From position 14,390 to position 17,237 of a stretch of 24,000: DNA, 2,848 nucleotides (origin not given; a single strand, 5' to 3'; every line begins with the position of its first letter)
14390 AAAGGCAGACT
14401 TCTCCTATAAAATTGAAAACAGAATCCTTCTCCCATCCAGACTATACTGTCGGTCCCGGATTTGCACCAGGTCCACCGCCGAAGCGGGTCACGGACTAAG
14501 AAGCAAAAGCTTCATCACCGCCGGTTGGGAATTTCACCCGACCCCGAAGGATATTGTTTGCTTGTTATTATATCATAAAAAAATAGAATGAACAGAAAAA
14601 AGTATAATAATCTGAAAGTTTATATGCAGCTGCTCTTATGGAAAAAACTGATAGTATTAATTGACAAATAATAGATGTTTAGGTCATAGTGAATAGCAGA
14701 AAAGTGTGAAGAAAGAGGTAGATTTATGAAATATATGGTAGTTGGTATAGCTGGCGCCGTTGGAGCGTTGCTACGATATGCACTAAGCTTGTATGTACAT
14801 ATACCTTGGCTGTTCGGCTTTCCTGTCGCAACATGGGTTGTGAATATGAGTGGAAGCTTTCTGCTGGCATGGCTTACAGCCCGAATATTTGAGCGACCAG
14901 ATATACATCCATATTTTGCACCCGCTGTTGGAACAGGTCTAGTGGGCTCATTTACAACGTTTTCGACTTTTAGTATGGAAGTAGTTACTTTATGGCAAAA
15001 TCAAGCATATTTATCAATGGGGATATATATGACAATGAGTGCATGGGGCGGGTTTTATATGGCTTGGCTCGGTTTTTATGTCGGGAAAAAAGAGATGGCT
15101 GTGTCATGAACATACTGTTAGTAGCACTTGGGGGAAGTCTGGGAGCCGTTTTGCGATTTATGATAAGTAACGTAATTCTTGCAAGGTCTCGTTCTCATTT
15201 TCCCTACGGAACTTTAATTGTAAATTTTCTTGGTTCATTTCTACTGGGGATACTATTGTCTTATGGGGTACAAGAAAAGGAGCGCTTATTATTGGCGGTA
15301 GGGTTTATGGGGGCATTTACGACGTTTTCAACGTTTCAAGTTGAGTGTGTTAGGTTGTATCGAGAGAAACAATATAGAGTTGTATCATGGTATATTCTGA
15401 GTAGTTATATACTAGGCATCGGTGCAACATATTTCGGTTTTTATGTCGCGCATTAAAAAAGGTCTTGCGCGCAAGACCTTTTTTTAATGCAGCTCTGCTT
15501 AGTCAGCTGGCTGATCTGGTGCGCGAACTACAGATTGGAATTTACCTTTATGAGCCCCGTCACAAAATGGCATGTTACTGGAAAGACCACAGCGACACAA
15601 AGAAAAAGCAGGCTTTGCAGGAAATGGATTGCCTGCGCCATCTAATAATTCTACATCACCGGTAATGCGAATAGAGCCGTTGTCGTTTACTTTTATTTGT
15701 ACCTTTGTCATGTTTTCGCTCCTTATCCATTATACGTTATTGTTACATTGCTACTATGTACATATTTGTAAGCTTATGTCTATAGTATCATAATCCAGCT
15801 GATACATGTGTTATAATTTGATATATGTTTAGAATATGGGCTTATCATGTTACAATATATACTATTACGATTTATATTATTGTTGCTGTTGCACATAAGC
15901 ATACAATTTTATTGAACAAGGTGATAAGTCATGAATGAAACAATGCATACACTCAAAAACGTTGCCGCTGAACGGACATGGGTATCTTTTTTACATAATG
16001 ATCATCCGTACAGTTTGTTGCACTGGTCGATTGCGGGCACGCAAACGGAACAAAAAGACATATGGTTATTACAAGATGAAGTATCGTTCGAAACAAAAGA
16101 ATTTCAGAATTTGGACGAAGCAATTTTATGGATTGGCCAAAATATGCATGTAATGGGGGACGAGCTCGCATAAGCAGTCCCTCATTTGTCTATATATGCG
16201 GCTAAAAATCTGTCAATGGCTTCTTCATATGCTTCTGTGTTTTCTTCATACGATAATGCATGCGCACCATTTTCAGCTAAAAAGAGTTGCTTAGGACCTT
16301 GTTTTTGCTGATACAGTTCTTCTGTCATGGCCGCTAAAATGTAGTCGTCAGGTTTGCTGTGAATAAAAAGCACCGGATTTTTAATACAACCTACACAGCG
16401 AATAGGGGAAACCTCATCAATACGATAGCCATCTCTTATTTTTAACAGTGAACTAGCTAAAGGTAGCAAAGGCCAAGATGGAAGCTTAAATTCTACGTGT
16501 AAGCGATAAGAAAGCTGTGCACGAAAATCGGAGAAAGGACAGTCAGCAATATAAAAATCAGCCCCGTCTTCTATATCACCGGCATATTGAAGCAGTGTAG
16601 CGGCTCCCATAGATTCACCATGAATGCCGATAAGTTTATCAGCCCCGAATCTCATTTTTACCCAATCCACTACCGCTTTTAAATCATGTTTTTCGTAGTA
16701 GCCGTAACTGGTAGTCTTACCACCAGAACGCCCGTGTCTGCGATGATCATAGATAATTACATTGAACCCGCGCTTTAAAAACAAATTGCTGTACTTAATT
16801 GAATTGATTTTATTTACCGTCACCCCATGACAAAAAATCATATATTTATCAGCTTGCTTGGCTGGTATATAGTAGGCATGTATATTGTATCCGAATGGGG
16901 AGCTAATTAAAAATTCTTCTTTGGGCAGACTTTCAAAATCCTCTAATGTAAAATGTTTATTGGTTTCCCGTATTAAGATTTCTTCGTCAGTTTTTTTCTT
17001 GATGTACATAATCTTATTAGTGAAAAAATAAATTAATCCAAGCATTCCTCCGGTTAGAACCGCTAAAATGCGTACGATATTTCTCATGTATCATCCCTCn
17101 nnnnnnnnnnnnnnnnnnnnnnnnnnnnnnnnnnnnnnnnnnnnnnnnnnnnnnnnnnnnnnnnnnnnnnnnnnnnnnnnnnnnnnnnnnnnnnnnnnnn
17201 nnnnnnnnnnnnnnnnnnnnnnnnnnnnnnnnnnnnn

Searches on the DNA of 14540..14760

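Call 86: search_rna_families(source=window, start=14540, end=14760, threshold=evalue, max_evalue=1)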
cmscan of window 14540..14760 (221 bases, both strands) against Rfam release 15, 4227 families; matches with E-value up to 1: 2.
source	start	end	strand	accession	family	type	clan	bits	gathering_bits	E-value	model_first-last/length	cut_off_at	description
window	14581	14640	+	RF01306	sR52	Gene; snRNA; snoRNA; CD-box;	-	16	50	0.29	1-60/60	no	Small nucleolar RNA sR52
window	14646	14702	+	RF01927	MIR1222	Gene; miRNA;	-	15.8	90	0.77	1-134/134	no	MIR1222 microRNA precursor family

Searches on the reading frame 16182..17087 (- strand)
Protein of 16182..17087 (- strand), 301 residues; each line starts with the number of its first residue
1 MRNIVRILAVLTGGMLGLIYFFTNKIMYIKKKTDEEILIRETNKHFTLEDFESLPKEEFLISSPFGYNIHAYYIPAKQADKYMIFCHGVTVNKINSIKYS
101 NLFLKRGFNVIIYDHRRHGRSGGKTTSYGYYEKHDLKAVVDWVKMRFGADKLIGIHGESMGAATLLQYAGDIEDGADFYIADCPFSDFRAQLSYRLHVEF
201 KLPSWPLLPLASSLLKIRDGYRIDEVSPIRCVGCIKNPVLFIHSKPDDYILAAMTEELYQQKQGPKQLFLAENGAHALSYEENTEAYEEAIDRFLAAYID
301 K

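Call 13: search_protein_families(library=pfam, proteins=[window:16182-17087:-], max_evalue=0.01)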
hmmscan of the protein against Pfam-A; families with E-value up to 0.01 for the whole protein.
window:16182-17087:- (301 aa): 5 families
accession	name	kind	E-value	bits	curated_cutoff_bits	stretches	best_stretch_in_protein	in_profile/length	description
PF12146.15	Hydrolase_4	-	5e-14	52.6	27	1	78-192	2-117/239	Serine aminopeptidase, S33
PF02129.25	Peptidase_S15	-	4.2e-13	50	23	1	87-195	46-138/262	X-Pro dipeptidyl-peptidase (S15 family)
PF00561.26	Abhydrolase_1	-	7.8e-13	49.1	25.8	1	83-184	3-102/245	alpha/beta hydrolase fold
PF00326.27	Peptidase_S9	-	1.6e-07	31.4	22.6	1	103-300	10-211/213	Prolyl oligopeptidase family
PF12697.13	Abhydrolase_6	-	2.4e-05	25.6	26.3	1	84-206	2-113/217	Alpha/beta hydrolase family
